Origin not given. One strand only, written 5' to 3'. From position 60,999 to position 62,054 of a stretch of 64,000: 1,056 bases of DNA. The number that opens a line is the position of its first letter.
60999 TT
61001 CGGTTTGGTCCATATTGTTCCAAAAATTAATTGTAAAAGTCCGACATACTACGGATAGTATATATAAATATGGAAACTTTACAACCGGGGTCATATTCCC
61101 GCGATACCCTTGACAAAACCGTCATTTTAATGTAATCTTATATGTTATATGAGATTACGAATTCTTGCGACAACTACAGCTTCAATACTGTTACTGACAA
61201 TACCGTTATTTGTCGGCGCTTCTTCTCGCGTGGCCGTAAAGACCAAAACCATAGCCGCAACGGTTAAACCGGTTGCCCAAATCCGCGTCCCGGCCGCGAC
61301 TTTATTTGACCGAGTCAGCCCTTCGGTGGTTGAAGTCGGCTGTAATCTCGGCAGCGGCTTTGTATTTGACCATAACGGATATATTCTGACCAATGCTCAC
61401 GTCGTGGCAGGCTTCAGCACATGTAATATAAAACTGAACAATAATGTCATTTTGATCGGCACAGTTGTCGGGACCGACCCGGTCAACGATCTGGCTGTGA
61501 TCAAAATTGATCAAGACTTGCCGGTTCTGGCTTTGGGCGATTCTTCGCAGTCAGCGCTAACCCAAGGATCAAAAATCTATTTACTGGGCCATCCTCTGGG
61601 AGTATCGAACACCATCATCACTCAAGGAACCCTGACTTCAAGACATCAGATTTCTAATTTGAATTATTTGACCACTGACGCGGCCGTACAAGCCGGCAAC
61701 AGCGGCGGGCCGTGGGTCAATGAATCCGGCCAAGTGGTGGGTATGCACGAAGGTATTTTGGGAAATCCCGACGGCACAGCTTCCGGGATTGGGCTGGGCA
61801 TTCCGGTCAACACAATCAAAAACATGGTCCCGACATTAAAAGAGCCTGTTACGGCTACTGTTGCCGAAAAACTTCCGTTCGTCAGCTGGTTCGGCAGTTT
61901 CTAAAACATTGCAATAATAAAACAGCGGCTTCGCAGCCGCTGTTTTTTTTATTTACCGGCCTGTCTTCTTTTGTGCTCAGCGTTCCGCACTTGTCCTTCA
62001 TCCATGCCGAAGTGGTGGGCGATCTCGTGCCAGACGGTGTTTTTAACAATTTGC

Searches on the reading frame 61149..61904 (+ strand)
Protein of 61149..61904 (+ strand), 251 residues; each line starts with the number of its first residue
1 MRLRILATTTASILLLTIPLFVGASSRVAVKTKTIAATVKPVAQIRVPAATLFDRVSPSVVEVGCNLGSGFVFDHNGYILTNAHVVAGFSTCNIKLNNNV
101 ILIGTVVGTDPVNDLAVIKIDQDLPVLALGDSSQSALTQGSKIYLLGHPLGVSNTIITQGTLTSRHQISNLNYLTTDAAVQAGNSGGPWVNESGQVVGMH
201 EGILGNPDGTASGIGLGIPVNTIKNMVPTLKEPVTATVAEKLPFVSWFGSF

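Call 33: search_protein_families(library=pfam, proteins=[window:61149-61904:+], max_evalue=0.01)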
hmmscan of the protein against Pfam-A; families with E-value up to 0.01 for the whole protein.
window:61149-61904:+ (251 aa): 3 families
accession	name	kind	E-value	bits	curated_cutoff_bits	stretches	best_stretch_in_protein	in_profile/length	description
PF13365.12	Trypsin_2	-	1.8e-30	107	27.6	1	68-199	1-144/144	Trypsin-like peptidase domain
PF00089.32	Trypsin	-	7e-11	42.8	20.6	1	69-226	28-219/220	Trypsin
PF05579.19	Peptidase_S32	-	0.00026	20.7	24.7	0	181-203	206-228/297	Equine arteritis virus serine endopeptidase S32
